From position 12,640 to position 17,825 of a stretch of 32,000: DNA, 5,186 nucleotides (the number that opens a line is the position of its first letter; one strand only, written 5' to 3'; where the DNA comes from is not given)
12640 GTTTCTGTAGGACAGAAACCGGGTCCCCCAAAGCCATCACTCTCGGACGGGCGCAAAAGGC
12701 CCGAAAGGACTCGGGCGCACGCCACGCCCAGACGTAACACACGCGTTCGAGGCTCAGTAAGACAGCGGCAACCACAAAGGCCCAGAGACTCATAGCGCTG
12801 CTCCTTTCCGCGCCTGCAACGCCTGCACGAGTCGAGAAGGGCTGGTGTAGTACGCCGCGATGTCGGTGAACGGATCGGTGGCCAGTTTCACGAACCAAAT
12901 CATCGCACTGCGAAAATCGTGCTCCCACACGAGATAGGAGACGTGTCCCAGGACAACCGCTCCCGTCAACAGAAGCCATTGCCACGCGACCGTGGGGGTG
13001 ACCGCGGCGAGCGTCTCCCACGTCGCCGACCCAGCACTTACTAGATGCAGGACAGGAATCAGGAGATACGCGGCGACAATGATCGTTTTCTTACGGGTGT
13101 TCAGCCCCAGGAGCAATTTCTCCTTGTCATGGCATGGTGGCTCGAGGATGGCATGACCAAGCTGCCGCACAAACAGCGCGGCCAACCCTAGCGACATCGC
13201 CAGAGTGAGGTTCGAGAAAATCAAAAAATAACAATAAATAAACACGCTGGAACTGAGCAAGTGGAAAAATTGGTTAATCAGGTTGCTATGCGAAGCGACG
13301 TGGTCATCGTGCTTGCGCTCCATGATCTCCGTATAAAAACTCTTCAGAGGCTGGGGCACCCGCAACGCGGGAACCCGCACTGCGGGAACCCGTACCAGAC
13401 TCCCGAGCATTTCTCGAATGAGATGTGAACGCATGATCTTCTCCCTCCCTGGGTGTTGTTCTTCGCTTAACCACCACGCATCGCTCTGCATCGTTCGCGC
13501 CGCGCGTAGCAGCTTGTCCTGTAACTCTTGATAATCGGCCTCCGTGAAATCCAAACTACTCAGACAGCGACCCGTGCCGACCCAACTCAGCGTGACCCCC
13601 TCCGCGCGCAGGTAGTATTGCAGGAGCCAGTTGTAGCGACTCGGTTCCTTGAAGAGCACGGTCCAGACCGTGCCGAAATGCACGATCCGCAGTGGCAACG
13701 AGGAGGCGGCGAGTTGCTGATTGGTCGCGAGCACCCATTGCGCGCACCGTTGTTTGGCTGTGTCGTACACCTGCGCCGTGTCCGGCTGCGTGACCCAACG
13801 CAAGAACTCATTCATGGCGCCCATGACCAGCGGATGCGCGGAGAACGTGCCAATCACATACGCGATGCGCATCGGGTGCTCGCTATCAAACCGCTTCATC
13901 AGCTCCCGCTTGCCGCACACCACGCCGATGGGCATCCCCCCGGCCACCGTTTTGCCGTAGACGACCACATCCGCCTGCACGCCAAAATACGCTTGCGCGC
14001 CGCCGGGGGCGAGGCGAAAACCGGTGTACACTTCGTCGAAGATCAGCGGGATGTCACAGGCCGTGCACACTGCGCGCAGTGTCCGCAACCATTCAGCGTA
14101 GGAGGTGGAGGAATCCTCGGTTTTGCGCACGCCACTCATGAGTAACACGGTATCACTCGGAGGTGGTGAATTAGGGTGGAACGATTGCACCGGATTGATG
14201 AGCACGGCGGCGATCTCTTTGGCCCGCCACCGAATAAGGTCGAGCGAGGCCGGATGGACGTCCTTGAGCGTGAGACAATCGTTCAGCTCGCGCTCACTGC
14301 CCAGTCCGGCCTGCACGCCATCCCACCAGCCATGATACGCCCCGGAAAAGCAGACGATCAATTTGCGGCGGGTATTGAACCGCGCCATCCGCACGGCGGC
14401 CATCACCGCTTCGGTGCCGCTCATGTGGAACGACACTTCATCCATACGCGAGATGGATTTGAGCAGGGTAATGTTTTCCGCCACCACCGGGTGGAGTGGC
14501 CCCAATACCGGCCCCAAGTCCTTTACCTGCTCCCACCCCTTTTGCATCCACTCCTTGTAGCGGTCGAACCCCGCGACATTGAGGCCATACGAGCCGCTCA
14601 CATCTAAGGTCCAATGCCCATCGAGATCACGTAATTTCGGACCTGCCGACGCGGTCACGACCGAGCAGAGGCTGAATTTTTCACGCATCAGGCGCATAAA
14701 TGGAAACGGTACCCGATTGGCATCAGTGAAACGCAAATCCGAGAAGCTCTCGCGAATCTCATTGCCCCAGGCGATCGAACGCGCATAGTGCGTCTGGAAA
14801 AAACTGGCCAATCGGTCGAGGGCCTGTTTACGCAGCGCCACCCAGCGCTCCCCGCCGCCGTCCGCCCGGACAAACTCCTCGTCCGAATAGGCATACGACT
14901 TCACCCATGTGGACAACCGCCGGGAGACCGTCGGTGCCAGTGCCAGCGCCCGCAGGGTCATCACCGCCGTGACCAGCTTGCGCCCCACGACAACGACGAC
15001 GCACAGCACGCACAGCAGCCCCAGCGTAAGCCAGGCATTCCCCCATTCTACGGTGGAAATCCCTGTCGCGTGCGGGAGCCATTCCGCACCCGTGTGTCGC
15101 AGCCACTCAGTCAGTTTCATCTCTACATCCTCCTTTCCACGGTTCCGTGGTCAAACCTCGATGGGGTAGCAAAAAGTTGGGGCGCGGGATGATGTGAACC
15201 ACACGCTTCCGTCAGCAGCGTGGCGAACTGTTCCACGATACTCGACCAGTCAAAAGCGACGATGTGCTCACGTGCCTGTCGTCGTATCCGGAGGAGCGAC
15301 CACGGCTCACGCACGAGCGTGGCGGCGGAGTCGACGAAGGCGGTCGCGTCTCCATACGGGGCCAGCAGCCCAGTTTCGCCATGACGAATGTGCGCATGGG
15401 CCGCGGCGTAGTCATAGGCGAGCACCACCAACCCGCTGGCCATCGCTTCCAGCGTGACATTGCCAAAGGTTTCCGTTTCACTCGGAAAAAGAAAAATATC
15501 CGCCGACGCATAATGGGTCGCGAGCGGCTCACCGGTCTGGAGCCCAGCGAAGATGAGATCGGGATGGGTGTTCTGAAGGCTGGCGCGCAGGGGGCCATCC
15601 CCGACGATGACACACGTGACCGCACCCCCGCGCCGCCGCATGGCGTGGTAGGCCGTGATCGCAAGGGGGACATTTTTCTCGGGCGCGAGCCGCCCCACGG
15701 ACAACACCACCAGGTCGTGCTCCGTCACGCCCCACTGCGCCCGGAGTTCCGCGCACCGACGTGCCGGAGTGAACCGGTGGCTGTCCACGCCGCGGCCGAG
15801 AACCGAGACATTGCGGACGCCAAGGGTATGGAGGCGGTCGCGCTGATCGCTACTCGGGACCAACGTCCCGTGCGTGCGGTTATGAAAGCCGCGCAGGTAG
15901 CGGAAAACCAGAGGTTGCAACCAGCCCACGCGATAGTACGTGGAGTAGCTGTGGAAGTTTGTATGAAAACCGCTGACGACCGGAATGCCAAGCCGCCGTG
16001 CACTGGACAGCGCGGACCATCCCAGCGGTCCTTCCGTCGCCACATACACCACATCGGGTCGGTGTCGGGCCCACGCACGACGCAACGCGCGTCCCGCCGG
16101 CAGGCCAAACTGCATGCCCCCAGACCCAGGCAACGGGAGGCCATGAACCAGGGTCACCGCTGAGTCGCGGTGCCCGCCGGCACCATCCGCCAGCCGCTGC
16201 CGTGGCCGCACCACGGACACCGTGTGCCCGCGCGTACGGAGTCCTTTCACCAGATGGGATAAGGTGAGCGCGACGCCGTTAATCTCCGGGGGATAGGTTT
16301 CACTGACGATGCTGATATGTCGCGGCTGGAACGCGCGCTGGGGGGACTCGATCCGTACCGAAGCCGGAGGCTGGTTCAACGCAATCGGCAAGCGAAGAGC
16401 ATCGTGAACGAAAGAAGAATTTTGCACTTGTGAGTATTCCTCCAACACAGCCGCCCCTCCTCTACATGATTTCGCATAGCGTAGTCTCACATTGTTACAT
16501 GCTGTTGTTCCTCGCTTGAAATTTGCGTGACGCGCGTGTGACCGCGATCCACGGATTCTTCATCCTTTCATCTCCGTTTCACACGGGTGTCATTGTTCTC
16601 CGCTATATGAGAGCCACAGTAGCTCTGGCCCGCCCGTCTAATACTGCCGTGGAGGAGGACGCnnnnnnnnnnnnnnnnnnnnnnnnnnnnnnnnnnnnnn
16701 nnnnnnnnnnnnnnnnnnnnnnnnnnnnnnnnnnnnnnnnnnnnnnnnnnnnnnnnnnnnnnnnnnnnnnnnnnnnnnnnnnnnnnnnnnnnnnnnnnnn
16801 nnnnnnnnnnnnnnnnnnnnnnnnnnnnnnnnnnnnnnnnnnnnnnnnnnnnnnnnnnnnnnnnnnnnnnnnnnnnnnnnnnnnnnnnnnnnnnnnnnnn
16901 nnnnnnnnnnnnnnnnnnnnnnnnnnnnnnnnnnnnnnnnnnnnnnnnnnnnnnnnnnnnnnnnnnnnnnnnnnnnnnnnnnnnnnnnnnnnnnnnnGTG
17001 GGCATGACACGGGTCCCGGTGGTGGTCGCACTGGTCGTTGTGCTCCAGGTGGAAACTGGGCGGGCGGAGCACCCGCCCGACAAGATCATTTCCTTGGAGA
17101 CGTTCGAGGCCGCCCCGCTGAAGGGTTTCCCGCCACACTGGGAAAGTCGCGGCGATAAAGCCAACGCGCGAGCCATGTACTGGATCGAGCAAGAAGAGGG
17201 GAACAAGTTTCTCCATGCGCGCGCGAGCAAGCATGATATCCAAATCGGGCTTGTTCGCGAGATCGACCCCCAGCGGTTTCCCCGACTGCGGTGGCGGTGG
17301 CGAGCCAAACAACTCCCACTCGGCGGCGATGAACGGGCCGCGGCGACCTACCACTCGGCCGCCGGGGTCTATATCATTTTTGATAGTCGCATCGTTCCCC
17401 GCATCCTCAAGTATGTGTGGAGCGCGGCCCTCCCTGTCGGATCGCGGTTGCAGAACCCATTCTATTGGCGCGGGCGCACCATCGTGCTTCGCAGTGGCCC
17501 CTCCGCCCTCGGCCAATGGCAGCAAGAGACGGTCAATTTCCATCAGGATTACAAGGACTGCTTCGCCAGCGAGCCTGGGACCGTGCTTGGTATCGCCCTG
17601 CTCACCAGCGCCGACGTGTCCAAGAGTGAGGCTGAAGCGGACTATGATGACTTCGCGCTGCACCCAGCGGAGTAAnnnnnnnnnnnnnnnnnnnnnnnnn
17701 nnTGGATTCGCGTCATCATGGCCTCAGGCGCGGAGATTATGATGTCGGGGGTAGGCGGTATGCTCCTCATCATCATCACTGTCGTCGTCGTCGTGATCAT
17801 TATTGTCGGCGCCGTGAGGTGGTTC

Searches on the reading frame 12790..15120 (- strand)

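Call 6: search_protein_families(library=pfam, proteins=[window:12790-15120:-], max_evalue=0.01)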
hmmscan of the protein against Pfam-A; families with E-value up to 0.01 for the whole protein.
window:12790-15120:- (776 aa): 1 family
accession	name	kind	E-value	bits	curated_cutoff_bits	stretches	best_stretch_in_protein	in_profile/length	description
PF00202.27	Aminotran_3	-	2e-32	112.8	30.5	2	342-539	210-401/403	Aminotransferase class-III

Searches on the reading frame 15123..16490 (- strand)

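Call 6: search_protein_families(library=pfam, proteins=[window:15123-16490:-], max_evalue=0.01)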
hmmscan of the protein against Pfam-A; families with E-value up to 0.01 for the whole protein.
window:15123-16490:- (455 aa): 6 families
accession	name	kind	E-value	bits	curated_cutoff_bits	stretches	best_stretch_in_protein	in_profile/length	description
PF13439.12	Glyco_transf_4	-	8.4e-31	107.7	28.5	1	70-238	1-169/170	Glycosyltransferase Family 4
PF13692.12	Glyco_trans_1_4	-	4.5e-29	102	27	1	261-393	3-140/142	Glycosyl transferases group 1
PF00534.26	Glycos_transf_1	-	3.2e-28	98.8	26.4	1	248-408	4-171/172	Glycosyl transferases group 1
PF13579.12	Glyco_trans_4_4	-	7.5e-21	75.6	29.7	1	71-229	1-151/158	Glycosyl transferase 4-like domain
PF20706.3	GT4-conflict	-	8.7e-06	25.4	26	1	235-357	172-309/385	Family 4 Glycosyltransferase in conflict systems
PF13477.12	Glyco_trans_4_2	-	0.0029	18.2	23.4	1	77-177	13-109/139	Glycosyl transferase 4-like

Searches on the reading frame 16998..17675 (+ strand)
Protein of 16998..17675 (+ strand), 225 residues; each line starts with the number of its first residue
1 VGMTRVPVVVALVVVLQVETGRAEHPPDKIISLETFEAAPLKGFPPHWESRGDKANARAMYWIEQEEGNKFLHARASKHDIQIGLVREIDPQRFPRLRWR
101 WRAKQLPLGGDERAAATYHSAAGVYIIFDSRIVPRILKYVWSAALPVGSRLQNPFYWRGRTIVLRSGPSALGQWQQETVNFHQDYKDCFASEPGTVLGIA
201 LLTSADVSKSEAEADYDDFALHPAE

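Call 6: search_protein_families(library=pfam, proteins=[window:16998-17675:+], max_evalue=0.01)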
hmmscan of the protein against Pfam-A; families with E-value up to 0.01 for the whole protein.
window:16998-17675:+ (225 aa): 1 family
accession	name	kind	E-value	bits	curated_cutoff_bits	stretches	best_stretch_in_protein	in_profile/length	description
PF11249.13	DUF3047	-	2.1e-34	119.2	27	1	48-219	3-197/198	Protein of unknown function (DUF3047)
